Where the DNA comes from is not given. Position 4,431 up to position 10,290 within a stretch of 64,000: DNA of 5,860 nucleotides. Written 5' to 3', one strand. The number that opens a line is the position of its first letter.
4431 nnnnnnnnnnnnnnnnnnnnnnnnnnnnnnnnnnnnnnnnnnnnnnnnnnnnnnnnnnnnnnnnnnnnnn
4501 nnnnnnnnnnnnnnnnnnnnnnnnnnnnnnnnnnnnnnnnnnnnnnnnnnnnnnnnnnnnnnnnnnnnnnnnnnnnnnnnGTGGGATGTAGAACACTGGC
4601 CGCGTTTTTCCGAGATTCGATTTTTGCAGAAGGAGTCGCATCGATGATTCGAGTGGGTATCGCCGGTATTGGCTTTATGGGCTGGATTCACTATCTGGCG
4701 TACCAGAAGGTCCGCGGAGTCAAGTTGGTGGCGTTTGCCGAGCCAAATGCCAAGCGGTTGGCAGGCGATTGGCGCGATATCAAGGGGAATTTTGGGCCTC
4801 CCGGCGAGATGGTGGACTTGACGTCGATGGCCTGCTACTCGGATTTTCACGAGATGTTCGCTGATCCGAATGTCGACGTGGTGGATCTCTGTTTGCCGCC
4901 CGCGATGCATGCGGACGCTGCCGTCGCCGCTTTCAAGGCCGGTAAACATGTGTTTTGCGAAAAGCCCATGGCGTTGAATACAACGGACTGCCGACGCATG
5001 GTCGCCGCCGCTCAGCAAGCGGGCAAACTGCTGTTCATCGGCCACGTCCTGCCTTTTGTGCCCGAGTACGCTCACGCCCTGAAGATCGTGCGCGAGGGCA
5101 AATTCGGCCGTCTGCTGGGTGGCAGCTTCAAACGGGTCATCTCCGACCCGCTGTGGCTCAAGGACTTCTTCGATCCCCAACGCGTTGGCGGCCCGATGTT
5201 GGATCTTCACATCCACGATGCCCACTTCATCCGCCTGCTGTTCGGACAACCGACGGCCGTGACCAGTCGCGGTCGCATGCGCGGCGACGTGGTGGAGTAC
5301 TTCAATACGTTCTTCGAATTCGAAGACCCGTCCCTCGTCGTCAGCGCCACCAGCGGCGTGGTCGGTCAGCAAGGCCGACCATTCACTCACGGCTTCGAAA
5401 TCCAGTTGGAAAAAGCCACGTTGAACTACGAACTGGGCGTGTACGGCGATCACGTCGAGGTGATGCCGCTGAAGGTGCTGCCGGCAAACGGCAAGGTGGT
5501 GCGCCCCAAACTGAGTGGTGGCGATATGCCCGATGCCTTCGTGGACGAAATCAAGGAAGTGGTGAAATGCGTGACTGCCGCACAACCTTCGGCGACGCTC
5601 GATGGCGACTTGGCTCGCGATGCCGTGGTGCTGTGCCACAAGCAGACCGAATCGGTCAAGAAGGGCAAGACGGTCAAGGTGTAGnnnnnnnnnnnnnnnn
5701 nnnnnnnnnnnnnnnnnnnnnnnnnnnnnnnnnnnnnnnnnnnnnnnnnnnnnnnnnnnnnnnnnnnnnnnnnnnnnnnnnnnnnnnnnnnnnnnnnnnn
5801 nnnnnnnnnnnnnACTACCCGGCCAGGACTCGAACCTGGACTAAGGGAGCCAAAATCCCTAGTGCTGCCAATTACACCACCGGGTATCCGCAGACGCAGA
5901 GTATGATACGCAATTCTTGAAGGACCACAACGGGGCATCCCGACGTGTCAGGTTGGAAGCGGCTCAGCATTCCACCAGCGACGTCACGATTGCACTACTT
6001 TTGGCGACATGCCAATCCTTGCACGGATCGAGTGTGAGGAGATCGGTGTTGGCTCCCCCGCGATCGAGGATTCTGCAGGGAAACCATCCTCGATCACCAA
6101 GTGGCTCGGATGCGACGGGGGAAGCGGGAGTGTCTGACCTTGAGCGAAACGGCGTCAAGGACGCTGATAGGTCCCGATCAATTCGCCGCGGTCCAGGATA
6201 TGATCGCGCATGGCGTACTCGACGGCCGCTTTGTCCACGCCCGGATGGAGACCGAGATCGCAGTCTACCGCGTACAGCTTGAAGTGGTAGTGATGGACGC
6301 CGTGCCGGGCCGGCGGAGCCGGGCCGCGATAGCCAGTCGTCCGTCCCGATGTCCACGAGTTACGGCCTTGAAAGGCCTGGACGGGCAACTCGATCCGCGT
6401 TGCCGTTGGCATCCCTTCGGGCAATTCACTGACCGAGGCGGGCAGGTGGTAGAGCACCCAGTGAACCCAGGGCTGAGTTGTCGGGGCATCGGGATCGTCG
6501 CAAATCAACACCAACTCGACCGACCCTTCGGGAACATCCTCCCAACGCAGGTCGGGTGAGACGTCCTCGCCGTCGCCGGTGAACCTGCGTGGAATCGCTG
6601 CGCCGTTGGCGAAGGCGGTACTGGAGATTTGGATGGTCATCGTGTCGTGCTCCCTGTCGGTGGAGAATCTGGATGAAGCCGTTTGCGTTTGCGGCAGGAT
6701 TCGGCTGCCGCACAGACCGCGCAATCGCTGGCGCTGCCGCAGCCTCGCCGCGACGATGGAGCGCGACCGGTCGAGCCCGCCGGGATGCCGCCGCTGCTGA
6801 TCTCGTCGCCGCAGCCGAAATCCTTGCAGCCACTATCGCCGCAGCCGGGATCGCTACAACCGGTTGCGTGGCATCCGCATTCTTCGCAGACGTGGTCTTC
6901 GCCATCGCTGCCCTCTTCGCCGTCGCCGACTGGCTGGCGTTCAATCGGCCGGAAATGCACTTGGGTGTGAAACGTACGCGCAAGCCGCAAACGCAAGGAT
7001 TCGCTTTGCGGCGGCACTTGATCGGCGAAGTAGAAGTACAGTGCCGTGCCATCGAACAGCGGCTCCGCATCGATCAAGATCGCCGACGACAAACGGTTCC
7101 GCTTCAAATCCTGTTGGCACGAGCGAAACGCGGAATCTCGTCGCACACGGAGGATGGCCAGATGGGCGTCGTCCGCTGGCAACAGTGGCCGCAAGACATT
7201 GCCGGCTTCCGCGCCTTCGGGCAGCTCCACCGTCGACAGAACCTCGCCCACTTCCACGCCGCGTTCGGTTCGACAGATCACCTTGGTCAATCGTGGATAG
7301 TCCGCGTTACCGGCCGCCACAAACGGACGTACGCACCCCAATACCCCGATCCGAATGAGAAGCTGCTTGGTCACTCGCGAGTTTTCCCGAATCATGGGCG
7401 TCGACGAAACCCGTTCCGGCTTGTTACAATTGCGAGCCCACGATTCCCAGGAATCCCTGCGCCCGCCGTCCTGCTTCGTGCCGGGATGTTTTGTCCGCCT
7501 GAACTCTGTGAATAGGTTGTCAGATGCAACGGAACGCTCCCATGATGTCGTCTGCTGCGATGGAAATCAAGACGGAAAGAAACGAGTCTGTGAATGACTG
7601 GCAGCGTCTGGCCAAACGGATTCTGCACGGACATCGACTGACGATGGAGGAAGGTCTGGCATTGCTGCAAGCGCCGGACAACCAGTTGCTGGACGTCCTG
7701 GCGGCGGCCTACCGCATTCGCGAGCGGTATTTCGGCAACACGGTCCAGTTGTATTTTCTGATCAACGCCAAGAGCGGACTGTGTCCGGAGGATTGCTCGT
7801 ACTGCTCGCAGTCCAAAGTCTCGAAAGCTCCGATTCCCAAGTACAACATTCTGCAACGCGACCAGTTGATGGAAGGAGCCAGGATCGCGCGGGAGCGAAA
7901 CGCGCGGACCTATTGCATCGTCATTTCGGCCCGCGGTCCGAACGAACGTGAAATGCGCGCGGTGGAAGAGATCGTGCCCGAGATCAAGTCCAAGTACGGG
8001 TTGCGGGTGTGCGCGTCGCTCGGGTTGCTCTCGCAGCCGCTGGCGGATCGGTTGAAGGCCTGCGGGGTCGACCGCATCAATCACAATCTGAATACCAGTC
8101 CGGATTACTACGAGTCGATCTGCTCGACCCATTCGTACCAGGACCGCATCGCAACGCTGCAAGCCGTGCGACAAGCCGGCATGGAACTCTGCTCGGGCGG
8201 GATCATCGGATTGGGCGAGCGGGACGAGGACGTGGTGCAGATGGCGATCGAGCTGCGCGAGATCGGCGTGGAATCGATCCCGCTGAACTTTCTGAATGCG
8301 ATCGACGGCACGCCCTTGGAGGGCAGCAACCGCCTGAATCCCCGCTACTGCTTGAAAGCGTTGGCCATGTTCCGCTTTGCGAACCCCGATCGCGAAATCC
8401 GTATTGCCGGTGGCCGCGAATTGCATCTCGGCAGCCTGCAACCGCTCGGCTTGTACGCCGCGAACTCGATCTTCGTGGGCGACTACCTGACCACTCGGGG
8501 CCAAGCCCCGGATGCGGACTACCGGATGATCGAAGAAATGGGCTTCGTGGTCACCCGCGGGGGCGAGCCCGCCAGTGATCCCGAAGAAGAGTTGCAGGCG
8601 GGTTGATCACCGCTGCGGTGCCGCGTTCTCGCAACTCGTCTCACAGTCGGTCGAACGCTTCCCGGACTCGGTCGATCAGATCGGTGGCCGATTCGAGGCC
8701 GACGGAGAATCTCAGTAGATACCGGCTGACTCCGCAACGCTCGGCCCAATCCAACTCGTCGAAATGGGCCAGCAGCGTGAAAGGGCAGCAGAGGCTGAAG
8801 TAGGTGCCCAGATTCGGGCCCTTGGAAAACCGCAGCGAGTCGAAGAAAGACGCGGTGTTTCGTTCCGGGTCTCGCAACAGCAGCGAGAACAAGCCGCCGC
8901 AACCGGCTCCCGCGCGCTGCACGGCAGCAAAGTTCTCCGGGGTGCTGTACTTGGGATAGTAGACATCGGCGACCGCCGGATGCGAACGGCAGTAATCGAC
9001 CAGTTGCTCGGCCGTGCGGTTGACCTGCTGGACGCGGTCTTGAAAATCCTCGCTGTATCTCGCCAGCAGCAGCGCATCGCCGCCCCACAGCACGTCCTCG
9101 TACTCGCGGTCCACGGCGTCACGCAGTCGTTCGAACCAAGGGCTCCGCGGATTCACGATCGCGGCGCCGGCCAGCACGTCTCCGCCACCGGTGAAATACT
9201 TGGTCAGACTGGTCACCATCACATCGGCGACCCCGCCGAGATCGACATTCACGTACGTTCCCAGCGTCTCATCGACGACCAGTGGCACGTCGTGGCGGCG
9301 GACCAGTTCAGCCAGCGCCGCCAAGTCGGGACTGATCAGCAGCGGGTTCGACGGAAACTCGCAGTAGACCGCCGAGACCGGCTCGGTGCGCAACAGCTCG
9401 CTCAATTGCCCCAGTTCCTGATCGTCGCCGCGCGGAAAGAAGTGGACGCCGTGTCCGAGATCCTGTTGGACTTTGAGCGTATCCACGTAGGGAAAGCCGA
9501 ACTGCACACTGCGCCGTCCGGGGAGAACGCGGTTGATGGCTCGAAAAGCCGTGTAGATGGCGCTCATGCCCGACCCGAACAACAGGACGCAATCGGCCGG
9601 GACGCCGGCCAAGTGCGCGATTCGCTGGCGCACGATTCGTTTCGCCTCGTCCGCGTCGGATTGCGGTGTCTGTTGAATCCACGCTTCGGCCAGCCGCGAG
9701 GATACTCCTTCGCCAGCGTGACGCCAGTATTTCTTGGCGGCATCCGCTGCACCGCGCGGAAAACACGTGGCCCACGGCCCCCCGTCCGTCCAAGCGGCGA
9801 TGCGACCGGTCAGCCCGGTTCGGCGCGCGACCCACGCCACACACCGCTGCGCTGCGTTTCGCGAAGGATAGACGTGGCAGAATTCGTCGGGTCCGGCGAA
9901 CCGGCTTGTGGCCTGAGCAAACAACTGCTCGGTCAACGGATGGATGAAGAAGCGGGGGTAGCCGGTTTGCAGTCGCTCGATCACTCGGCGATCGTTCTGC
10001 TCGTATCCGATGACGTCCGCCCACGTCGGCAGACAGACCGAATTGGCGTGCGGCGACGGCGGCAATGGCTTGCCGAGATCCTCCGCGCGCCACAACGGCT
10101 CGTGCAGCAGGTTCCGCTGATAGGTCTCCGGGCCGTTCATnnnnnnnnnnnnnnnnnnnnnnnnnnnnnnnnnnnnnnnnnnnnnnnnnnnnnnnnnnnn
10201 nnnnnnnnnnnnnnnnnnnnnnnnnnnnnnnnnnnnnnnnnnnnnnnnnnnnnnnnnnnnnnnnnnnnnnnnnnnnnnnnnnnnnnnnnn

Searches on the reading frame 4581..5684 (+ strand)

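Call 60: search_protein_families(library=pfam, proteins=[window:4581-5684:+], max_evalue=0.00001)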
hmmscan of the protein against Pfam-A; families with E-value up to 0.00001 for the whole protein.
window:4581-5684:+ (367 aa): 2 families
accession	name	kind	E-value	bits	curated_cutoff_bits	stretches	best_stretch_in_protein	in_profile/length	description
PF01408.29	GFO_IDH_MocA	-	5e-25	89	24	1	23-155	1-120/120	Oxidoreductase family, NAD-binding Rossmann fold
PF22725.1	GFO_IDH_MocA_C3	-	2.1e-11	44.3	27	1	163-281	1-123/124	GFO/IDH/MocA C-terminal domain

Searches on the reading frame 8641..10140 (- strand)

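Call 60: search_protein_families(library=pfam, proteins=[window:8641-10140:-], max_evalue=0.00001)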
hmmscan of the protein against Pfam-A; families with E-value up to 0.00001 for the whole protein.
window:8641-10140:- (499 aa): 1 family
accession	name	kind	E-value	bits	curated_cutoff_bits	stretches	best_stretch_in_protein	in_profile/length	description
PF01053.26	Cys_Met_Meta_PP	-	6.9e-40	137.2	27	1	168-496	55-380/381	Cys/Met metabolism PLP-dependent enzyme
